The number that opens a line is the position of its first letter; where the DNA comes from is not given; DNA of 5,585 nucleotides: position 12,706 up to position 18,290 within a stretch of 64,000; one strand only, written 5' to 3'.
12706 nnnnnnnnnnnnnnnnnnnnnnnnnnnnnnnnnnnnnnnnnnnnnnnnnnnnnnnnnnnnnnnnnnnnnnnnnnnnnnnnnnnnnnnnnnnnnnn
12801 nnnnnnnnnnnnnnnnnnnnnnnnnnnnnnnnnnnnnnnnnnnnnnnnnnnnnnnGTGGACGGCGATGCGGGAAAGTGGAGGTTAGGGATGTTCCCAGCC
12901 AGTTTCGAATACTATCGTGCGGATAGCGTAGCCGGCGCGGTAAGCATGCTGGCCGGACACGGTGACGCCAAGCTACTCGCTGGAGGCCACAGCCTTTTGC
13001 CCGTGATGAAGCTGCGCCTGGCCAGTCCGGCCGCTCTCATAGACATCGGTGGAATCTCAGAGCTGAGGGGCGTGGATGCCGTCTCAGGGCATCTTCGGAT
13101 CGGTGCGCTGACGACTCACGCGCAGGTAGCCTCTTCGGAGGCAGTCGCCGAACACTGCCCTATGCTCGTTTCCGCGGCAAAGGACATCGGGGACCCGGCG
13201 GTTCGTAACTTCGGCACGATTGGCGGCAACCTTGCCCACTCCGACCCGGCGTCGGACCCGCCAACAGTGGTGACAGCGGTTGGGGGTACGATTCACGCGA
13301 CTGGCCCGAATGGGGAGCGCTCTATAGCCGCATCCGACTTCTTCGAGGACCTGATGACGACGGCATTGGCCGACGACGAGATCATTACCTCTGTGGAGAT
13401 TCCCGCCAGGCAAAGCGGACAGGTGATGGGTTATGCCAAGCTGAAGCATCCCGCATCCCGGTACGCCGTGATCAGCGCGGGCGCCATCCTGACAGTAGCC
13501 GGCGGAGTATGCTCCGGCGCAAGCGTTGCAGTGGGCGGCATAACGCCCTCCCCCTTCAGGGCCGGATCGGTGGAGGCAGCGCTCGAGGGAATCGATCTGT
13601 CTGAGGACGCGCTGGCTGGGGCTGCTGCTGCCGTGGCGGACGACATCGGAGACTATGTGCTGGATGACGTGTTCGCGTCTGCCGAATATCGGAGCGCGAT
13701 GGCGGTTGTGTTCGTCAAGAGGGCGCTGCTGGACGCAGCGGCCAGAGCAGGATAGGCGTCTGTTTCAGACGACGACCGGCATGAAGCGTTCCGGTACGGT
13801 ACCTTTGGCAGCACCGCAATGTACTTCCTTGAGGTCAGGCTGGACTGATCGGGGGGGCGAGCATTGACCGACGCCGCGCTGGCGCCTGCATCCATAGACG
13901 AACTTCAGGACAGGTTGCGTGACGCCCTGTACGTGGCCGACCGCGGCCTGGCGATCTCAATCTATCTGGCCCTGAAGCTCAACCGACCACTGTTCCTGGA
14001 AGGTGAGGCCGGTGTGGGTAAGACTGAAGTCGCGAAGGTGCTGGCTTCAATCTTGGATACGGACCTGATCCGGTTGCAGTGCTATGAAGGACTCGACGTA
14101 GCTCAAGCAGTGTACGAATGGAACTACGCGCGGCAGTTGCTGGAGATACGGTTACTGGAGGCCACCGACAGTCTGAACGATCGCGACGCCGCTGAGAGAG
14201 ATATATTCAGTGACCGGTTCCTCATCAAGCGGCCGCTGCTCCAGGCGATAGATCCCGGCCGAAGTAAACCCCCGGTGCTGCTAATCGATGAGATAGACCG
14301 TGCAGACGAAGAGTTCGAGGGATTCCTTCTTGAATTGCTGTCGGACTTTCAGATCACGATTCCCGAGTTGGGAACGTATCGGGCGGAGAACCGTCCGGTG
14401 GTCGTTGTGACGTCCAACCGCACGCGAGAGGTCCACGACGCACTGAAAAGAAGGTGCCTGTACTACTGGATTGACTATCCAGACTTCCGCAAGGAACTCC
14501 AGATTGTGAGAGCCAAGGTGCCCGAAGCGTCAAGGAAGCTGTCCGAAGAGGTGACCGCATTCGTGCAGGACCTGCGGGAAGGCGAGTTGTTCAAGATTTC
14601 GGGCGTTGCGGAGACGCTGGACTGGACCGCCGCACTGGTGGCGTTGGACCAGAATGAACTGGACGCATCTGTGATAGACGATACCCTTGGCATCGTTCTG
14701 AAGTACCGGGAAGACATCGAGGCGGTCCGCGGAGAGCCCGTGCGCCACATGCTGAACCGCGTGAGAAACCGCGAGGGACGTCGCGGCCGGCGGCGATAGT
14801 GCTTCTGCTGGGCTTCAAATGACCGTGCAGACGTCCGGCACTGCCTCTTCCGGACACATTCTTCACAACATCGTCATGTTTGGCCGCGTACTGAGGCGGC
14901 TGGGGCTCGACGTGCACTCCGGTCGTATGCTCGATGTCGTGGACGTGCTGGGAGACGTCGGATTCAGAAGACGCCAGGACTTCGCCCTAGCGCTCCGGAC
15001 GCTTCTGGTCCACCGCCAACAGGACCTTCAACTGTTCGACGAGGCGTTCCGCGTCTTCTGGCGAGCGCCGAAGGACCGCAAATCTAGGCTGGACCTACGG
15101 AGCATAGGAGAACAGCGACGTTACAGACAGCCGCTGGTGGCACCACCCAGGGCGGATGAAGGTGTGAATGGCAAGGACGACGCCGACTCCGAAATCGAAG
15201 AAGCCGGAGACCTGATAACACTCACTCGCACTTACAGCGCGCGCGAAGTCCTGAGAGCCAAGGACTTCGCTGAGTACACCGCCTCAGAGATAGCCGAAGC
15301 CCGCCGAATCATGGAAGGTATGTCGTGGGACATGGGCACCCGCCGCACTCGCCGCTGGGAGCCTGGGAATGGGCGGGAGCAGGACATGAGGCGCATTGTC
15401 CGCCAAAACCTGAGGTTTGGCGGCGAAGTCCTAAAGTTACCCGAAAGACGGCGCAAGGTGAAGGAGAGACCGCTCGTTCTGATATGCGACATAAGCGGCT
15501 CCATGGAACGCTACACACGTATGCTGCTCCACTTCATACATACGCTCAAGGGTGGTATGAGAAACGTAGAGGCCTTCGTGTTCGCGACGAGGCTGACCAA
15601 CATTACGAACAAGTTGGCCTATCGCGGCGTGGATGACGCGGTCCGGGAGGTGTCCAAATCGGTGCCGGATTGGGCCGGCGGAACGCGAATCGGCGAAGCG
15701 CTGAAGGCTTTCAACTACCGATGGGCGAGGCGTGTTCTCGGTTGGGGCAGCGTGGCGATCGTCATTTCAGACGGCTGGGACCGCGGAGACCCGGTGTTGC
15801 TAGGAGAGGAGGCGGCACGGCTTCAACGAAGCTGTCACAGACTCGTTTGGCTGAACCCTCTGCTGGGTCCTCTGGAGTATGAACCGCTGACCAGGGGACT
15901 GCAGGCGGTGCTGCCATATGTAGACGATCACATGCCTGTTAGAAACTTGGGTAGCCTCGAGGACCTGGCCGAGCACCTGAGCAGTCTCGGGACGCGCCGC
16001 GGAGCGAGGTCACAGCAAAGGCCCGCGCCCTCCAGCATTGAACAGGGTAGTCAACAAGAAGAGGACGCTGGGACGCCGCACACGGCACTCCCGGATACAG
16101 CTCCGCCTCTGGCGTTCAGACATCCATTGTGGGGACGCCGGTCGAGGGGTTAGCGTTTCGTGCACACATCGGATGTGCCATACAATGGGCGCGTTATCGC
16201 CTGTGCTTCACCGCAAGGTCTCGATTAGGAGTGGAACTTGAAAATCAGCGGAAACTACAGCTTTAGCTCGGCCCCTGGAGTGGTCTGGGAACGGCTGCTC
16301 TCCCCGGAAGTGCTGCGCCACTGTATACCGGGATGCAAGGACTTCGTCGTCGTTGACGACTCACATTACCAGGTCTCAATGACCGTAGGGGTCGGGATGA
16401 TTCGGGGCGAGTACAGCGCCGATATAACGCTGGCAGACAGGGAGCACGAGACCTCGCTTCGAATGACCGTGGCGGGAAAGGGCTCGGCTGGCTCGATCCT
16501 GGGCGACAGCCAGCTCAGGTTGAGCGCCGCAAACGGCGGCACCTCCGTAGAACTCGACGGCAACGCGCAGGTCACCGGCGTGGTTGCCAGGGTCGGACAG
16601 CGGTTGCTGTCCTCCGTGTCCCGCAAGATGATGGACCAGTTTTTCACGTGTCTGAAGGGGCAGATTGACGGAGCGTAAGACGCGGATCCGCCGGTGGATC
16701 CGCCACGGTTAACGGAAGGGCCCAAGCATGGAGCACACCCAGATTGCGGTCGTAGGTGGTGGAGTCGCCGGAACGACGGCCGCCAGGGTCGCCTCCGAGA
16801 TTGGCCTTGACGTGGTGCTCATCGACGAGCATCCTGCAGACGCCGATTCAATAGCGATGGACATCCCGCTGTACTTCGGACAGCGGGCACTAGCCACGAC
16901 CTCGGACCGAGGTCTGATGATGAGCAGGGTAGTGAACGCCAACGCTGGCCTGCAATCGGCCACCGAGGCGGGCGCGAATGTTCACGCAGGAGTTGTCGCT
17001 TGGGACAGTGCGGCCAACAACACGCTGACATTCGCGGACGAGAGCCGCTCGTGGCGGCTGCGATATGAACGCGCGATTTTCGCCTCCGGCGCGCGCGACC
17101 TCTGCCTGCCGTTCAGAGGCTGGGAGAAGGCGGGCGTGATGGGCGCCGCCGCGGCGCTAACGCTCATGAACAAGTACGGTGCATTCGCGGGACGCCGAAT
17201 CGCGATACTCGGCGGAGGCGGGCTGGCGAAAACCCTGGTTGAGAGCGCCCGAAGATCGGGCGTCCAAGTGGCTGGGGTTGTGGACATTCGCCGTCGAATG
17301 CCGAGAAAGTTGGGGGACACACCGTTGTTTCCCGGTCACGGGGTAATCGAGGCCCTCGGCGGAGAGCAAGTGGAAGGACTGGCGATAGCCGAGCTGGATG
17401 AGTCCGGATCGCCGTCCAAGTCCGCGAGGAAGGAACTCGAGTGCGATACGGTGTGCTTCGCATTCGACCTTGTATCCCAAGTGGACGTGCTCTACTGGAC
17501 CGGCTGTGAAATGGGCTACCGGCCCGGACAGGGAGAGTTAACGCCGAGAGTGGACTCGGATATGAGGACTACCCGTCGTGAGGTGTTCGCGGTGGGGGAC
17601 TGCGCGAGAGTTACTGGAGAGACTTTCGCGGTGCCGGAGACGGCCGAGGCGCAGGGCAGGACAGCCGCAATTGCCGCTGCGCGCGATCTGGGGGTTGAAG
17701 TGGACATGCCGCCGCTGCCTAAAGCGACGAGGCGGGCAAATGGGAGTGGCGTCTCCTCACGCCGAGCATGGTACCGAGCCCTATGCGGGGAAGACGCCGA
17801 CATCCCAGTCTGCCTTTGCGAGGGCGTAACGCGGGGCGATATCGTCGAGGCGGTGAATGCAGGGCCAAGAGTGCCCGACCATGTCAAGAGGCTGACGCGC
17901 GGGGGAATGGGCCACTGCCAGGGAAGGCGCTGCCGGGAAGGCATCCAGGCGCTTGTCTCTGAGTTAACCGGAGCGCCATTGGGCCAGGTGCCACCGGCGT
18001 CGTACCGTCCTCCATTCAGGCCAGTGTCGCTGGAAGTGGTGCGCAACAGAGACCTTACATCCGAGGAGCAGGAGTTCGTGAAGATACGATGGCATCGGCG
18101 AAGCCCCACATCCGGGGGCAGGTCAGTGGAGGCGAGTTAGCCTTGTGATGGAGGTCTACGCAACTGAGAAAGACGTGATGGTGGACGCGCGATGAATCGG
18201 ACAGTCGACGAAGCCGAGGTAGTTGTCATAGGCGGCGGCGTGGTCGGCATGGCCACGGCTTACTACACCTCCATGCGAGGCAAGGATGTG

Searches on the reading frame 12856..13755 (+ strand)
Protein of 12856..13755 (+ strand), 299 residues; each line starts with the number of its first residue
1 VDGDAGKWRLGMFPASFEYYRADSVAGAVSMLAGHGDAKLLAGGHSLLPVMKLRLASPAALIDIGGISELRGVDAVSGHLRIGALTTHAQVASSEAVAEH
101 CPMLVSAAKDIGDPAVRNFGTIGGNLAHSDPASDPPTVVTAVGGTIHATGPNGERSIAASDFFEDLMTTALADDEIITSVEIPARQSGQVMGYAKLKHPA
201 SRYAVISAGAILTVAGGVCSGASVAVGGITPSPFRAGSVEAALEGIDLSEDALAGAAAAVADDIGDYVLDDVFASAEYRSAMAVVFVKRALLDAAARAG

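Call 79: search_protein_families(library=pfam, proteins=[window:12856-13755:+], max_evalue=0.001)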
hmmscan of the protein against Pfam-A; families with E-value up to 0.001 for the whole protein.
window:12856-13755:+ (299 aa): 2 families
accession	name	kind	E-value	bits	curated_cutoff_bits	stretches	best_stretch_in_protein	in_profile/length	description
PF00941.27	FAD_binding_5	-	6.4e-52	176.2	27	1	16-184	2-169/170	FAD binding domain in molybdopterin dehydrogenase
PF03450.22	CO_deh_flav_C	-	2.1e-17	63.6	25.5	1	193-293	3-101/102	CO dehydrogenase flavoprotein C-terminal domain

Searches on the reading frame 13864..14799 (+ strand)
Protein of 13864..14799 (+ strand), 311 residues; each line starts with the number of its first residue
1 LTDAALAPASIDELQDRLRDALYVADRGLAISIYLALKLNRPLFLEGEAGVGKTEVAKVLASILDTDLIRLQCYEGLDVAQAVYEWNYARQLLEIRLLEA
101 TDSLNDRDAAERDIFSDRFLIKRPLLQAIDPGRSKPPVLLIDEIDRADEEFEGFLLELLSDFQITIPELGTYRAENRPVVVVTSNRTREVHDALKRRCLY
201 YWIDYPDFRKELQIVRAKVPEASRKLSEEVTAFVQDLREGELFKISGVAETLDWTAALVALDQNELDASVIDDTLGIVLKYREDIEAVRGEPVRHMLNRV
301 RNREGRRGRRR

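Call 79: search_protein_families(library=pfam, proteins=[window:13864-14799:+], max_evalue=0.001)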
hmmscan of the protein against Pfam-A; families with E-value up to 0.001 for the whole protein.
window:13864-14799:+ (311 aa): 7 families
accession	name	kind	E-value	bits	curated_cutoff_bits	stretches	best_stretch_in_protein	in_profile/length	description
PF07728.20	AAA_5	-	3.1e-13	50.4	22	1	42-198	1-139/139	AAA domain (dynein-related subfamily)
PF00004.35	AAA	-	4.7e-09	37.2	21.2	1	44-198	2-123/131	ATPase family associated with various cellular activities (AAA)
PF07726.17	AAA_3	-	3.6e-07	30.6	27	0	44-74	3-33/131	ATPase family associated with various cellular activities (AAA)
PF13191.12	AAA_16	-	5.1e-07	30.8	32.6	1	41-161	25-158/167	AAA ATPase domain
PF13401.12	AAA_22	-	1.1e-05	26.1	27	1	42-164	7-116/130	AAA domain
PF07724.20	AAA_2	-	7.7e-05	23.2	27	1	45-189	8-128/166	AAA domain (Cdc48 subfamily)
PF05496.18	RuvB_N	-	0.001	19.3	27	0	135-166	84-115/159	Holliday junction DNA helicase RuvB P-loop domain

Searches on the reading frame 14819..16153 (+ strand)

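Call 44: search_protein_families(library=pfam, proteins=[window:14819-16153:+], max_evalue=0.0001)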
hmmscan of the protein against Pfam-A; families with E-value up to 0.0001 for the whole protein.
window:14819-16153:+ (444 aa): 1 family
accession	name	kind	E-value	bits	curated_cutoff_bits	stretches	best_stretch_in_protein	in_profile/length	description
PF05762.20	VWA_CoxE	-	3.3e-57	193.9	26.4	1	171-379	11-221/222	VWA domain containing CoxE-like protein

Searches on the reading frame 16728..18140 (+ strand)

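Call 44: search_protein_families(library=pfam, proteins=[window:16728-18140:+], max_evalue=0.0001)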
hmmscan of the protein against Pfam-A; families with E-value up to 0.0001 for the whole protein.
window:16728-18140:+ (470 aa): 4 families
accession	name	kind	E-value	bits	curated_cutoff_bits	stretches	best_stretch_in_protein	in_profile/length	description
PF07992.20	Pyr_redox_2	-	5.6e-19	69.1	26.1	1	5-300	2-278/291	Pyridine nucleotide-disulphide oxidoreductase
PF17806.6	SO_alpha_A3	-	2.8e-12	47.2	23.1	1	361-438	6-83/87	Sarcosine oxidase A3 domain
PF04324.20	Fer2_BFD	-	7.7e-11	42.6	26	1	361-411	2-49/50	BFD-like [2Fe-2S] binding domain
PF01262.27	AlaDh_PNT_C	-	8.2e-06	25.8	23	1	3-44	28-69/214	Alanine dehydrogenase/PNT, C-terminal domain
